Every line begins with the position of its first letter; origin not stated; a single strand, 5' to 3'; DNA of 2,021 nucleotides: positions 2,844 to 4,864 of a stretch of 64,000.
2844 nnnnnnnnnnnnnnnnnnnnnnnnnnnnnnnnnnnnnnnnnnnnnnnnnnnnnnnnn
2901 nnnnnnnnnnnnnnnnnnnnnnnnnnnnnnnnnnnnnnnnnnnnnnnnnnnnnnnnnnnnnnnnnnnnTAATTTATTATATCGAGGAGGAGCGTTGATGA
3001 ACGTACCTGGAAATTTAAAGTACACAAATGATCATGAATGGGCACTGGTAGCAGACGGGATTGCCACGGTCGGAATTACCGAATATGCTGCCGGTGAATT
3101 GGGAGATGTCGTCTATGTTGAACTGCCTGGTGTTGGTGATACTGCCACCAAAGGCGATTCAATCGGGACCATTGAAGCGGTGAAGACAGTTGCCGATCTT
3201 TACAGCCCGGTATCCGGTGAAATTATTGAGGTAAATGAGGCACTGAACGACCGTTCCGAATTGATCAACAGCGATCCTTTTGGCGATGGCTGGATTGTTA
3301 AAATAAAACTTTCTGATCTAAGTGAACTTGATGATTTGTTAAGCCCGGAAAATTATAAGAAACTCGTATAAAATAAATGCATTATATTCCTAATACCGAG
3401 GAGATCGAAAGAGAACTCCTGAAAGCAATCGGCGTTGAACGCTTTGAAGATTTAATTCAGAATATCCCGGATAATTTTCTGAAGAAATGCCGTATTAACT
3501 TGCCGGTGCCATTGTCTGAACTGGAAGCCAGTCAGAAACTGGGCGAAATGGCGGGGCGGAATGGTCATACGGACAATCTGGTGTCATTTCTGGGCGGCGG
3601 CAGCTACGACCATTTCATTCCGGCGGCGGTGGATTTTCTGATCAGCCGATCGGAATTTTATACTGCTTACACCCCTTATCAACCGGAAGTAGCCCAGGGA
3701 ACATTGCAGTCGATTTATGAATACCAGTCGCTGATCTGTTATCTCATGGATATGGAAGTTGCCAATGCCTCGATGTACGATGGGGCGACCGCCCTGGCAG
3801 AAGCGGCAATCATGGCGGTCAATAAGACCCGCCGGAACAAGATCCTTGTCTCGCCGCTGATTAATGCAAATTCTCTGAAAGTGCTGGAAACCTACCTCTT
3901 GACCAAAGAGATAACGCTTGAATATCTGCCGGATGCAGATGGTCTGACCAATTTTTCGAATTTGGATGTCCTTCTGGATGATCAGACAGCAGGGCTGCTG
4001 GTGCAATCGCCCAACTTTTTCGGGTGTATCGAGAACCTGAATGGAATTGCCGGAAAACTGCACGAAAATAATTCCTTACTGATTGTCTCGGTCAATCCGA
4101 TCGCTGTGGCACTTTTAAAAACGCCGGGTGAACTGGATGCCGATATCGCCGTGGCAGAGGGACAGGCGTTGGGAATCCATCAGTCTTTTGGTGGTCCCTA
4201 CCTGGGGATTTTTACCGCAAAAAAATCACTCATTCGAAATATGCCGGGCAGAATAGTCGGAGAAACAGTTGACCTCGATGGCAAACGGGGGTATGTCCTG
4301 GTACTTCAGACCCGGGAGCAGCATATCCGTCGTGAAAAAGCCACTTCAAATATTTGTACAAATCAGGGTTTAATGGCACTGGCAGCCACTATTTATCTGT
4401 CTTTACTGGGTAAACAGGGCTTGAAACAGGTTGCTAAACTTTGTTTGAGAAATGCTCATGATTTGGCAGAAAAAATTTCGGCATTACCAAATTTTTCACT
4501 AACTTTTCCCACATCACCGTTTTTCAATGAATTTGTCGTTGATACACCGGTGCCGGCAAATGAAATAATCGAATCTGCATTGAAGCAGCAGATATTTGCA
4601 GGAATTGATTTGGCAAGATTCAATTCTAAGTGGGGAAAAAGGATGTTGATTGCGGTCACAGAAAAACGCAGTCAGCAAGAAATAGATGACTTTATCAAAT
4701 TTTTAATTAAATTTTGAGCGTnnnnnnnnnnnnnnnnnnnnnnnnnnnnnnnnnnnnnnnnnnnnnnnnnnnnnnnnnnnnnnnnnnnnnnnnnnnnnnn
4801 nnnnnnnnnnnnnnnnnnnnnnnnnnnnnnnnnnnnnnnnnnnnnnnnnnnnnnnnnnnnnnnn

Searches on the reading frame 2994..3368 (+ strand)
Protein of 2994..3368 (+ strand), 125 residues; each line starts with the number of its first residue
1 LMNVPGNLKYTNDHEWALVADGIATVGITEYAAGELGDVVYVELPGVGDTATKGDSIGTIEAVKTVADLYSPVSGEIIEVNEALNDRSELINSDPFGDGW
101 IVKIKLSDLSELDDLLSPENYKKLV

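Call 3: search_protein_families(library=pfam, proteins=[window:2994-3368:+])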
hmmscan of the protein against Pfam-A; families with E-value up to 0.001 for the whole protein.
window:2994-3368:+ (125 aa): 2 families
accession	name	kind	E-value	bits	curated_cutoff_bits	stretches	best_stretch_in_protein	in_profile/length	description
PF01597.25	GCV_H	-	2.4e-44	150.6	22.2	1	8-124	1-118/122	Glycine cleavage H-protein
PF00364.28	Biotin_lipoyl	-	0.00018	21.7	22.1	1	47-81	23-57/73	Biotin-requiring enzyme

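Call 4: search_protein_families(library=ncbifam, proteins=[window:2994-3368:+])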
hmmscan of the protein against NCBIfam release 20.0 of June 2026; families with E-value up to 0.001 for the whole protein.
window:2994-3368:+ (125 aa): 4 families
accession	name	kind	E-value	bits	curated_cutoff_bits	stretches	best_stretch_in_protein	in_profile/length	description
NF002270.0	PRK01202.1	subfamily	3e-50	169.3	117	1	1-124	1-125/129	glycine cleavage system protein GcvH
TIGR00527.1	gcvH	equivalog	7.7e-46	155.3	115.85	1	3-124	1-124/129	glycine cleavage system protein GcvH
TIGR03077.1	not_gcvH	equivalog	6.1e-20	71.3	144.05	1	11-109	3-102/110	glycine cleavage protein H-like protein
NF045810.1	GcvH_rel_desulf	equivalog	4.5e-09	36.2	150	1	2-123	10-133/167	GcvH-related protein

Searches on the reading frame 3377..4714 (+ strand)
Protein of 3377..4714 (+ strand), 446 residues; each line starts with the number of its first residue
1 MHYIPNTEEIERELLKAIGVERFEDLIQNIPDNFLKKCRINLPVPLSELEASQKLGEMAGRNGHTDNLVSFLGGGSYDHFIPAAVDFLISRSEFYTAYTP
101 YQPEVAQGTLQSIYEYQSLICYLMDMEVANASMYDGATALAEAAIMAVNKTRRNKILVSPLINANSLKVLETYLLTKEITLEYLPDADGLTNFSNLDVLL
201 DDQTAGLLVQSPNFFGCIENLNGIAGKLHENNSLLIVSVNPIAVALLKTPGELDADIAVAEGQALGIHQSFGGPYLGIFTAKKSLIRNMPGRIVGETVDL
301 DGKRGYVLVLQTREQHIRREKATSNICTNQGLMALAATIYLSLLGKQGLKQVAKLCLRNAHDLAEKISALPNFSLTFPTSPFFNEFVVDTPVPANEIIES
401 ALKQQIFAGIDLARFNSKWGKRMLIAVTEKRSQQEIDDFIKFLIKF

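Call 3: search_protein_families(library=pfam, proteins=[window:3377-4714:+])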
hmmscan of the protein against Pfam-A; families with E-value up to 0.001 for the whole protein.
window:3377-4714:+ (446 aa): 1 family
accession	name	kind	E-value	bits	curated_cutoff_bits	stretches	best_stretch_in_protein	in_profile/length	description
PF02347.22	GDC-P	-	1.1e-124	417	26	1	2-442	2-428/429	Glycine cleavage system P-protein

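Call 4: search_protein_families(library=ncbifam, proteins=[window:3377-4714:+])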
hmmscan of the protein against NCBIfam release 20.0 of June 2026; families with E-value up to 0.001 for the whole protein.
window:3377-4714:+ (446 aa): 4 families
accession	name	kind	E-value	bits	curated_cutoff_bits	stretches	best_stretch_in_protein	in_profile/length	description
NF001696.0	PRK00451.1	equivalog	4.3e-183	609.3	364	1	1-443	2-442/447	aminomethyl-transferring glycine dehydrogenase subunit GcvPA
TIGR00461.1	gcvP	equivalog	1.6e-75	254.5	859.2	1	9-441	8-423/939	aminomethyl-transferring glycine dehydrogenase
NF003346.0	PRK04366.1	equivalog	3.2e-21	75.6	441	1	25-444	34-449/487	aminomethyl-transferring glycine dehydrogenase subunit GcvPB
TIGR03812.1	tyr_de_CO2_Arch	equivalog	0.00015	20.7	299.4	1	306-443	245-372/375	tyrosine decarboxylase MfnA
